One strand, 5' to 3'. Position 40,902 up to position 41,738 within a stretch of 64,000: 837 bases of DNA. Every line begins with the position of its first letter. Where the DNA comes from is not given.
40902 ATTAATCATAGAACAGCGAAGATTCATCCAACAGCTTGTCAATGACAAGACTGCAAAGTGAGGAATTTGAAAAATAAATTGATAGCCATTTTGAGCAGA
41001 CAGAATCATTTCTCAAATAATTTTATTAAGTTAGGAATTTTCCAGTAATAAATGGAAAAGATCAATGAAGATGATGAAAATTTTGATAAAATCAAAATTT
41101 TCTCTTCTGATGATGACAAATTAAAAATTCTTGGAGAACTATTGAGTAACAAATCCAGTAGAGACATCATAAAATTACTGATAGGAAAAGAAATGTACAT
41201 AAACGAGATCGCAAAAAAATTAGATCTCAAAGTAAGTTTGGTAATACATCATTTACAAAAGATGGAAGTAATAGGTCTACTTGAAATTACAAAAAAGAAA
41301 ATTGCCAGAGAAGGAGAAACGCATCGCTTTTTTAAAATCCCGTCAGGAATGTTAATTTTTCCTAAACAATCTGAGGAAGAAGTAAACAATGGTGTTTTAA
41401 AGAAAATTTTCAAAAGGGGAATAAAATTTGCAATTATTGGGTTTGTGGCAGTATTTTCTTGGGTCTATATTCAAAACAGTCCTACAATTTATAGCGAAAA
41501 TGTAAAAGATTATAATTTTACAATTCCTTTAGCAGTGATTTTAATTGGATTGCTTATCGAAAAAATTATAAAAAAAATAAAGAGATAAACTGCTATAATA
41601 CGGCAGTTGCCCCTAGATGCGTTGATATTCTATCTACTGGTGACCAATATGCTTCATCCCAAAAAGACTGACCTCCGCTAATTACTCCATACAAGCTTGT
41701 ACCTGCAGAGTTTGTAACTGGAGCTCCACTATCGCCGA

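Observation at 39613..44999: A ~5.4 kb element integrated into tRNA-Ser(GGA), bounded by an 11-bp GC-rich direct repeat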

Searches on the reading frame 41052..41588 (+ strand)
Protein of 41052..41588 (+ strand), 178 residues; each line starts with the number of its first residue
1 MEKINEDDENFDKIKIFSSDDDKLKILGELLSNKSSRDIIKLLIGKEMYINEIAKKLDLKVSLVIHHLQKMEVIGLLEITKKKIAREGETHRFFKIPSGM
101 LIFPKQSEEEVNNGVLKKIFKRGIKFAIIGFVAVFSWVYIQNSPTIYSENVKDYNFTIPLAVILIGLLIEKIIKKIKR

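Call 8: search_protein_families(library=pfam, proteins=[window:41052-41588:+], max_evalue=0.01)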
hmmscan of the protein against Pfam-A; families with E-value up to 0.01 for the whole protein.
window:41052-41588:+ (178 aa): 4 families
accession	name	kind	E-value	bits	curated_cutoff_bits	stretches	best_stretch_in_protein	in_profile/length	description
PF01022.26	HTH_5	-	3.5e-07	30.4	22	1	37-77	5-45/47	Bacterial regulatory protein, arsR family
PF12840.13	HTH_20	-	3e-05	24.3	27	1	31-78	1-49/51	Helix-turn-helix domain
PF25212.1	HVO_A0114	-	0.0014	18.8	27.6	1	29-83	18-72/84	HVO_A0114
PF10437.14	Lip_prot_lig_C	-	0.0043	17.4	24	1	23-77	30-85/85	Bacterial lipoate protein ligase C-terminus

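Call 48: search_protein_families(library=phrogs, proteins=[window:41052-41588:+], max_evalue=0.1)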
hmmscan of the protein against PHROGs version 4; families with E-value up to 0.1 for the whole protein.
window:41052-41588:+ (178 aa): 4 families
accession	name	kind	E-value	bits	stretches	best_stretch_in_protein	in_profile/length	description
phrog_391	-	DNA, RNA and nucleotide metabolism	0.02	15.5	1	49-108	39-100/298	replication initiation O-like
phrog_11214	-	unknown function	0.022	15.7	1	26-83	44-101/123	-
phrog_16110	-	unknown function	0.04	14.9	1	81-112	6-37/72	-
phrog_9177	-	unknown function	0.056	14.1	0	153-175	2-24/29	-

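Call 49: search_protein_families(library=ncbifam, proteins=[window:41052-41588:+], max_evalue=0.1)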
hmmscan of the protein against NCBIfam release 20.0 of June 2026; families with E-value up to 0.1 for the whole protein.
window:41052-41588:+ (178 aa): 12 families
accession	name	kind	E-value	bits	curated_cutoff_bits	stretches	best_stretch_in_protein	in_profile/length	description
NF033788.1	HTH_metalloreg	subfamily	2.6e-06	27.2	55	1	29-81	6-59/77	metalloregulator ArsR/SmtB family transcription factor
NF053602.1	Phr_regulator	exception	4.8e-06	26.3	320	1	27-100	5-77/191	heat shock transcription regulator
NF033789.1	repress_SdpR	subfamily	0.00011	22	100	1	31-83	5-57/79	autorepressor SdpR family transcription factor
NF047699.2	sulf_reg_SurR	exception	0.00042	20.1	250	1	30-96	7-73/221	sulfur metabolism transcriptional regulator SurR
TIGR01884.1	cas_HTH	subfamily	0.0023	17.3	60.2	1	33-83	138-192/202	CRISPR-associated CARF protein Csa3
NF053606.1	Sta1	subfamily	0.0029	17.7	80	1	37-91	23-78/100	Sta1 family transcriptional regulator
NF004170.0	PRK05638.1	equivalog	0.011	14.3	421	1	37-83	374-422/442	threonine synthase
NF040939.2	trans_reg_lrs14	equivalog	0.018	15.1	90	1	38-88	25-77/103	Lrs14 family HTH-type transcriptional regulator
NF004910.0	PRK06266.1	equivalog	0.019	14.2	180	1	10-83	4-79/185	transcription initiation factor E subunit alpha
NF045707.1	Dbac_1936_reg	equivalog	0.077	13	115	0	25-80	8-63/99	ArsR/SmtB-type metalloregulator TsoR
TIGR02937.1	sigma70-ECF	superfamily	0.083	12.5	42.9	0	29-70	113-156/165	sigma-70 family RNA polymerase sigma factor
NF047906.1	CdPbTransRegCmtR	equivalog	0.1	12.6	150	0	21-79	8-66/104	Cd(II)/Pb(II)-sensing metalloregulatory transcriptional regulator CmtR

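Call 61: find_homologous_proteins(query=window:41052-41588:+)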
Query window:41052-41588:+ (178 aa): 208 proteins with E <= 0.001 among 416 candidates; the best 120 are listed.
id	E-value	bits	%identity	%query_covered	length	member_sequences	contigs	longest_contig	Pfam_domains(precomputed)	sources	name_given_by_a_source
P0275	2.4e-103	361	100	98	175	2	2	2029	PF01022.27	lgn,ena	-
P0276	7.3e-67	242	85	77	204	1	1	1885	PF12840.14,PF01022.27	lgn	-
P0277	1.5e-65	238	68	99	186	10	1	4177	PF01022.27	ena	-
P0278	1.5e-64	235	74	91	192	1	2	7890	PF12840.14,PF01022.27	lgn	-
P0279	1.6e-63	232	73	89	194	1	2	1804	PF01022.27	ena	-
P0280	7.7e-63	229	72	89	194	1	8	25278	PF01022.27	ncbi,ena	ncbi:MAG TPA: winged helix-turn-helix domain-containing protein [Nitrosarchaeum sp.]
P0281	2.3e-62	228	72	89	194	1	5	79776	PF01022.27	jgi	-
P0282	2.7e-62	228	66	96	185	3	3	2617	PF12840.14,PF01022.27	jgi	-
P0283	3.8e-62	227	79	78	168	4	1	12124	PF01022.27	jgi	-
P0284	1.6e-61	225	72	80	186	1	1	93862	PF12840.14,PF01022.27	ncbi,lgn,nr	ncbi:MAG: winged helix-turn-helix domain-containing protein [Nitrosarchaeum sp.]|nr:winged helix-tur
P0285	4.2e-60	220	69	84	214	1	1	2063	PF01022.27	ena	-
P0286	4.0e-59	217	64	99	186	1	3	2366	PF01022.27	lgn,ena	-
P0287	1.4e-58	215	73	81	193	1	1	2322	PF12840.14,PF01022.27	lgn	-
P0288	4.7e-58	214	76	78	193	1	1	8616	PF12840.14,PF01022.27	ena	-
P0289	1.1e-57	213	62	86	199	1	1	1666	PF12840.14,PF01022.27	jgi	jgi:DNA-binding transcriptional ArsR family regulator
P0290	1.3e-56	209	75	78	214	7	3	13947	PF01022.27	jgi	jgi:predicted RNA binding protein YcfA (HicA-like mRNA interferase family)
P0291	2.5e-56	208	72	78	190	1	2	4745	PF01022.27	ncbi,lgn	-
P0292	9.1e-56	206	66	82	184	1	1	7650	PF12840.14,PF01022.27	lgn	-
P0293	2.4e-55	205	70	80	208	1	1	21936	PF12840.14,PF01022.27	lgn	-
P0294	3.3e-55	205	63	100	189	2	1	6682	PF01022.27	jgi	jgi:hypothetical protein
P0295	4.9e-55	204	60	97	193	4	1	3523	PF01022.27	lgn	-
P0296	1.0e-54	203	70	75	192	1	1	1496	PF12840.14,PF01022.27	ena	-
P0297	1.2e-54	203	62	98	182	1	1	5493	PF12840.14,PF01022.27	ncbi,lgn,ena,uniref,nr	ncbi:winged helix-turn-helix domain-containing protein [Nitrosopumilus sp. Nsub]|uniref:ArsR/SmtB fa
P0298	1.9e-54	202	60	100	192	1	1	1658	PF12840.14,PF01022.27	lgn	-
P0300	3.6e-54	201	72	78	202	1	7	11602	PF01022.27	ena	-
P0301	3.8e-54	201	59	100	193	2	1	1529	PF01022.27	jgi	-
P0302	4.1e-54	201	73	75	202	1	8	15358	PF01022.27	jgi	-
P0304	7.5e-54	200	73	75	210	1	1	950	PF12840.14,PF01022.27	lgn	-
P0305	1.3e-53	199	70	78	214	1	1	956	PF12840.14,PF01022.27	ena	-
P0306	2.0e-53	199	60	92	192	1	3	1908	PF12840.14,PF01022.27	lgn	-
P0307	2.2e-53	199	58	100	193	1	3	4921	PF12840.14,PF01022.27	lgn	-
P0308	3.0e-53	198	61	89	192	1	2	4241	PF12840.14,PF01022.27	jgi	jgi:DNA-binding transcriptional ArsR family regulator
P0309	3.1e-53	198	73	79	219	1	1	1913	PF12840.14,PF01022.27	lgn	-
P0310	4.7e-53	198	58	100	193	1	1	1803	PF12840.14,PF01022.27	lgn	-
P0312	5.3e-53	197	65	89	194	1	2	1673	PF01022.27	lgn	-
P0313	6.0e-53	197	60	92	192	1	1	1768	PF12840.14,PF01022.27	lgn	-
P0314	7.4e-53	197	57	99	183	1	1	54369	PF12840.14,PF01022.27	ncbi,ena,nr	ncbi:ArsR family transcriptional regulator [archaeon]|nr:ArsR family transcriptional regulator [arch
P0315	8.8e-53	197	61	89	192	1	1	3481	PF12840.14,PF01022.27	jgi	jgi:DNA-binding transcriptional ArsR family regulator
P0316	9.2e-53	197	58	100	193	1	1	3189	PF12840.14,PF01022.27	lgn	-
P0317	9.6e-53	196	60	98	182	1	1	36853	PF12840.14,PF01022.27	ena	-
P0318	4.6e-52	194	56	100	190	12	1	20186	PF12840.14,PF01022.27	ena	-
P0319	1.9e-51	192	61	90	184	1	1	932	PF12840.14,PF01022.27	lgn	-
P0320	3.4e-51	191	69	78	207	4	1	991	PF01022.27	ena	-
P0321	4.8e-51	191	57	99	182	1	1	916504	PF01022.27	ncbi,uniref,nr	ncbi:winged helix-turn-helix domain-containing protein [Nitrosopumilus sp. b2]|uniref:ArsR/SmtB fami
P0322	5.7e-51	191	68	77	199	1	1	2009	PF12840.14,PF01022.27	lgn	-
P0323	6.0e-51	191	57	100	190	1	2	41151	PF12840.14,PF01022.27,PF10007.16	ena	-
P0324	7.1e-51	190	67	78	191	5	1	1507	PF12840.14,PF01022.27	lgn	-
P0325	1.1e-50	190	57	96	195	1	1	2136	PF01022.27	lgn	-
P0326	1.2e-50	190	66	80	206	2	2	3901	PF12840.14,PF01022.27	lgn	-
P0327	2.2e-50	189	55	100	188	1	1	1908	PF01022.27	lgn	-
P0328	2.7e-50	189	71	78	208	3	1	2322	PF12840.14,PF01022.27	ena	-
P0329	5.8e-50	187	55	91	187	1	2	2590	PF12840.14,PF01022.27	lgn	-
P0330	8.0e-50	187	67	79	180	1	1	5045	PF12840.14,PF01022.27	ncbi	-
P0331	1.4e-49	186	56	97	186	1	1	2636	PF12840.14,PF01022.27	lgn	-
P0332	3.4e-49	185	56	96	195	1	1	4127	PF01022.27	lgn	-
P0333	4.6e-49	185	51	100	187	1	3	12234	PF12840.14,PF01022.27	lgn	-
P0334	7.9e-49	184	56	95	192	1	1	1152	PF01022.27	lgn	-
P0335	6.5e-48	181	52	97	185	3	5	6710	PF12840.14,PF01022.27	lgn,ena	-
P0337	8.7e-48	180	62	78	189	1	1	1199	PF12840.14,PF01022.27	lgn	-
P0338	1.1e-47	180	56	97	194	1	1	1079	PF12840.14,PF01022.27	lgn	-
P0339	1.5e-47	180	53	100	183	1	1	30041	PF12840.14,PF21476.5,PF01022.27,PF10007.16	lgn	-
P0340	1.9e-47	179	57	93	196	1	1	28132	PF01022.27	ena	-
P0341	4.4e-47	178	55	93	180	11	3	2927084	PF01022.27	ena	-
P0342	7.1e-47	177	55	93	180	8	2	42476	PF01022.27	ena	-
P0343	1.1e-46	177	55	93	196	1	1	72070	PF01022.27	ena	-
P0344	1.2e-45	173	63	75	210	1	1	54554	PF12840.14,PF01022.27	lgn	-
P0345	2.5e-45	172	71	67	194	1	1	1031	PF12840.14,PF01022.27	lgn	-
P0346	2.9e-45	172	55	92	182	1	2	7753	PF12840.14,PF01022.27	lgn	-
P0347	3.9e-45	172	60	79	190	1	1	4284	PF12840.14,PF01022.27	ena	-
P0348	4.6e-45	172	57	80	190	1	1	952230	PF12840.14,PF01022.27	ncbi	-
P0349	1.3e-44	170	53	89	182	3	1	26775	PF01022.27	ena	-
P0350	2.0e-44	169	61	62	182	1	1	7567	PF12840.14,PF01022.27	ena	-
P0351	2.3e-44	169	59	77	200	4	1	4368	PF12840.14,PF01022.27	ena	-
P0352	2.5e-44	169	59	83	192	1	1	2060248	PF12840.14,PF01022.27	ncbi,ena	-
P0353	2.8e-44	169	53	86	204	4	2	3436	PF12840.14,PF01022.27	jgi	jgi:DNA-binding transcriptional ArsR family regulator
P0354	2.8e-44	169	50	97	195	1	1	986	PF12840.14,PF01022.27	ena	-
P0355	3.1e-44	169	60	79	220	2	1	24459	PF12840.14,PF01022.27,PF10007.16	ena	-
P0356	3.4e-44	169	62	77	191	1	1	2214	PF12840.14,PF01022.27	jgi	-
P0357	4.9e-44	168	50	97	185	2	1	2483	PF12840.14,PF01022.27,PF10007.16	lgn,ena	-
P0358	5.2e-44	168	58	79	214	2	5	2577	PF12840.14,PF01022.27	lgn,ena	-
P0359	6.5e-44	168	55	92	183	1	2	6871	PF12840.14,PF01022.27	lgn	-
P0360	7.5e-44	168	50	100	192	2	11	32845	PF12840.14,PF01022.27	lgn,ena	-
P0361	8.2e-44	167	52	97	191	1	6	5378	PF12840.14,PF01022.27,PF10007.16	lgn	-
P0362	1.5e-43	167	53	97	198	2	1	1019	PF12840.14,PF01022.27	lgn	-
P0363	1.6e-43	167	52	94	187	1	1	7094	PF12840.14,PF01022.27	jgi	jgi:DNA-binding transcriptional ArsR family regulator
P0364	3.2e-43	166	48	98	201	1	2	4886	PF12840.14,PF01022.27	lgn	-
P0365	3.9e-43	165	59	74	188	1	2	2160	PF12840.14,PF01022.27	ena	-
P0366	9.3e-43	164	62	77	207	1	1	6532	PF01022.27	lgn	-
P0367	1.0e-42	164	54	100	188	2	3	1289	PF12840.14,PF01022.27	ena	-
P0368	1.0e-42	164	49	94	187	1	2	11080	PF12840.14,PF01022.27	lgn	-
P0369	1.1e-42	164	58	74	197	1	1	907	PF12840.14,PF01022.27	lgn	-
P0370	1.2e-42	164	51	97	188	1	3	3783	PF12840.14,PF01022.27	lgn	-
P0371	1.3e-42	164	52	97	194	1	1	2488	PF12840.14,PF01022.27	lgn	-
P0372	1.5e-42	163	56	77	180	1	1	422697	PF12840.14,PF01022.27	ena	-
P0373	1.7e-42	163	55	84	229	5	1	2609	PF12840.14,PF01022.27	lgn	-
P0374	1.9e-42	163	52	97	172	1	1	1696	PF01022.27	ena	-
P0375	1.9e-42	163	50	91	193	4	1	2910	PF12840.14,PF01022.27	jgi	-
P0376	2.4e-42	163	52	93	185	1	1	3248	PF12840.14,PF01022.27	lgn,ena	-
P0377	2.5e-42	163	51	96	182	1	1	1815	PF12840.14,PF01022.27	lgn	-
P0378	4.9e-42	162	55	87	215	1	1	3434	PF12840.14,PF01022.27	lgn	-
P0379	1.4e-41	160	55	79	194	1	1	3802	PF12840.14,PF01022.27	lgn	-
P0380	1.9e-41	160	52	89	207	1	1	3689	PF12840.14,PF01022.27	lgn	-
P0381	2.6e-41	159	48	99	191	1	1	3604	PF01022.27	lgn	-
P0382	2.8e-41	159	56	74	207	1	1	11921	PF12840.14,PF01022.27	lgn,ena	-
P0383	2.9e-41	159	52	97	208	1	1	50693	PF01022.27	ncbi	-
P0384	6.4e-41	158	51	91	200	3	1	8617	PF01022.27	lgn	-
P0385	7.7e-41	158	58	78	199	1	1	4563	PF12840.14,PF01022.27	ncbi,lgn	-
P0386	9.4e-41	157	49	99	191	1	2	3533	PF12840.14,PF01022.27,PF10007.16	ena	-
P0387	1.3e-40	157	54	83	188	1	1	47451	PF12840.14,PF01022.27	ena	-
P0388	1.4e-40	157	53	83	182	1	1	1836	PF12840.14,PF01022.27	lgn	-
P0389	1.6e-40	157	73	57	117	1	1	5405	PF12840.14,PF01022.27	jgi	-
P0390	1.8e-40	157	56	81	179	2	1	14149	PF12840.14,PF01022.27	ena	-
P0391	2.1e-40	156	55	79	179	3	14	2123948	PF12840.14,PF01022.27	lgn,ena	-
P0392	2.1e-40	156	59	74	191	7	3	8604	PF12840.14,PF01022.27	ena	-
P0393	1.1e-39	154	48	96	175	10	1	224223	PF12840.14,PF01022.27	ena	-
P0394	1.4e-39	154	50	97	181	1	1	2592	PF12840.14,PF01022.27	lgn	-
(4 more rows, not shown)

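Call 62: find_encoding_contigs(protein=P0284, flank=8000, max_places=2)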
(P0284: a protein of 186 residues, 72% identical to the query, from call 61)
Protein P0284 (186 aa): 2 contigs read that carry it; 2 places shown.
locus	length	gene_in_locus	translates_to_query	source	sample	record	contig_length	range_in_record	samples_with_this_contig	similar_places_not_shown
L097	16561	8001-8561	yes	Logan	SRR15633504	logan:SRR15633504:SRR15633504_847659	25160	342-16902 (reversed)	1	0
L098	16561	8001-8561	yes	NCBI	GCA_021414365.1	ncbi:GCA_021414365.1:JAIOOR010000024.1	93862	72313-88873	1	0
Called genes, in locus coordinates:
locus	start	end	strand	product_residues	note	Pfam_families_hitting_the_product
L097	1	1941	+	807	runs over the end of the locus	PF02463:SMC_N, PF13175:AAA_15, PF13476:AAA_23 (weak), PF13514:AAA_27 (weak), PF13558:SbcC_Walker_B (faint)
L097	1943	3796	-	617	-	PF03235:GmrSD_N, PF07510:GmrSD_C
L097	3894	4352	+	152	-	-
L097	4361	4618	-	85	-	-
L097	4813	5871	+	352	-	-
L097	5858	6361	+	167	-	PF19502:DUF6036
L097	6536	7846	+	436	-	-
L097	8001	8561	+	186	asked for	PF01022:HTH_5, PF12840:HTH_20 (weak)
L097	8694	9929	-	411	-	-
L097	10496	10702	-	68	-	-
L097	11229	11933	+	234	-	-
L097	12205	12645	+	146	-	-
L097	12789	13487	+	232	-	-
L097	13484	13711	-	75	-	-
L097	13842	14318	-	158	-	-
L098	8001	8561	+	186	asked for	PF01022:HTH_5, PF12840:HTH_20 (weak)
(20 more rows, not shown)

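Call 63: find_encoding_contigs(protein=P0281, flank=8000, max_places=5)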
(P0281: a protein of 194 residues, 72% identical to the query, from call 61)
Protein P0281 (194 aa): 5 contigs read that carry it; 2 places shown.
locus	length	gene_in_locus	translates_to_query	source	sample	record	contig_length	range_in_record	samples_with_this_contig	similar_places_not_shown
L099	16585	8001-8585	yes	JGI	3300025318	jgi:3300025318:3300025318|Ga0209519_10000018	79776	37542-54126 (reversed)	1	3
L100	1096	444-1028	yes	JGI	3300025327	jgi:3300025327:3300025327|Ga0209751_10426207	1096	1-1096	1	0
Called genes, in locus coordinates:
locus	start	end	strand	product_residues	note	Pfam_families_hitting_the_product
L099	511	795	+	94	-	PF01918:Alba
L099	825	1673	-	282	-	PF13714:PEP_mutase, PF00463:ICL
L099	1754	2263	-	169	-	PF03551:PadR, PF14947:HTH_45 (faint)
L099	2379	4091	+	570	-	PF00890:FAD_binding_2, PF07992:Pyr_redox_2 (faint), PF02910:Succ_DH_flav_C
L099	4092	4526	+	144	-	PF01127:Sdh_cyt (weak)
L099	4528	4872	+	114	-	PF01127:Sdh_cyt (weak)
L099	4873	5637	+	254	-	PF13085:Fer2_3, PF13746:Fer4_18 (faint), PF13237:Fer4_10, PF12838:Fer4_7 (weak), PF13183:Fer4_8, PF13187:Fer4_9 (weak), PF13484:Fer4_16 (weak), PF13534:Fer4_17 (weak)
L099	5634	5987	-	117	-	PF01883:FeS_assembly_P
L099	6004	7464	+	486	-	PF00206:Lyase_1, PF14698:ASL_C2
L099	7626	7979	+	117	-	-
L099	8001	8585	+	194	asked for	PF01022:HTH_5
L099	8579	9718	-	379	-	-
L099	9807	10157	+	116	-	-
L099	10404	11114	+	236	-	-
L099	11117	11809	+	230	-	-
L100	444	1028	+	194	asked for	PF01022:HTH_5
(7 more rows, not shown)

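Call 64: find_encoding_contigs(protein=P0283, flank=8000, max_places=2)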
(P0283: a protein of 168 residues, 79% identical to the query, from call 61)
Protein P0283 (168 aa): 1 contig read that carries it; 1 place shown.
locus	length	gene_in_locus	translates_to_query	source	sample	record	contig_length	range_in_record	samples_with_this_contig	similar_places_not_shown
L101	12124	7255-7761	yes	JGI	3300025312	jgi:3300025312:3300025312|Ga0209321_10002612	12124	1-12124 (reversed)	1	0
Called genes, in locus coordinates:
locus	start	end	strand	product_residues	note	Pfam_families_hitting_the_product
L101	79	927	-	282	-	PF13714:PEP_mutase, PF00463:ICL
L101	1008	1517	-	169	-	PF03551:PadR, PF14947:HTH_45 (faint)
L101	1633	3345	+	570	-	PF00890:FAD_binding_2, PF07992:Pyr_redox_2 (faint), PF02910:Succ_DH_flav_C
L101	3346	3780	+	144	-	PF01127:Sdh_cyt (weak)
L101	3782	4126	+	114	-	PF01127:Sdh_cyt (weak)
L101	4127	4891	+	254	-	PF13085:Fer2_3, PF13746:Fer4_18 (faint), PF13237:Fer4_10, PF12838:Fer4_7 (weak), PF13183:Fer4_8, PF13187:Fer4_9 (weak), PF13484:Fer4_16 (weak), PF13534:Fer4_17 (weak)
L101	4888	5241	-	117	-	PF01883:FeS_assembly_P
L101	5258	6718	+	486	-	PF00206:Lyase_1, PF14698:ASL_C2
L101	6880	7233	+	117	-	-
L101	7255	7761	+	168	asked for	PF01022:HTH_5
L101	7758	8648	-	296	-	PF02661:Fic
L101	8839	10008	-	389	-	-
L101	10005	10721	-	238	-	-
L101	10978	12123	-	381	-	?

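Call 89: search_protein_families(library=padloc, proteins=[window:41052-41588:+], max_evalue=0.01)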
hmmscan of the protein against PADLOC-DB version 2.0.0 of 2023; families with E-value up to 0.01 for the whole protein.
window:41052-41588:+ (178 aa): 10 families
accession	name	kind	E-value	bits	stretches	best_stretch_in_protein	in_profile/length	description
PDLC01438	Csa3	-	1.2e-07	30.1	1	20-102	134-207/305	"CAS-I,CAS-II,CAS-III,CAS-IV,CAS-V,CAS-VI; associated_signaling"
PDLC01434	CasR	-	4.9e-05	21.3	1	14-82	107-176/191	"CAS-I,CAS-II,CAS-III,CAS-IV,CAS-V,CAS-VI; associated_signaling"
PDLC01720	Csa3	-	6.3e-05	21.5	1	12-95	3-87/118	Csa3_1_CAS-I-II-III-IV-V-VI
PDLC01848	CARF3--CARF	-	0.00015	19.5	1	25-90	132-191/197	-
PDLC01268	CasR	-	0.00016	19.7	1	36-83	126-173/179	"CAS-I,CAS-II,CAS-III,CAS-IV,CAS-V,CAS-VI; associated_signaling"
PDLC01866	CARF3--CARF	-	0.00058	17.9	1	33-83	138-189/207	-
PDLC01853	CARF3--CARF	-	0.0024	15.6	1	29-83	134-190/209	-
PDLC01879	CARF3--CARF_TM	-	0.0057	14.3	1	17-82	152-203/222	-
PDLC01858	CARF3--CARF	-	0.0093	13.9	0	29-82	139-193/204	-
PDLC01044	Csa3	-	0.0094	13.9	0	41-83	143-183/194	Type I-A associated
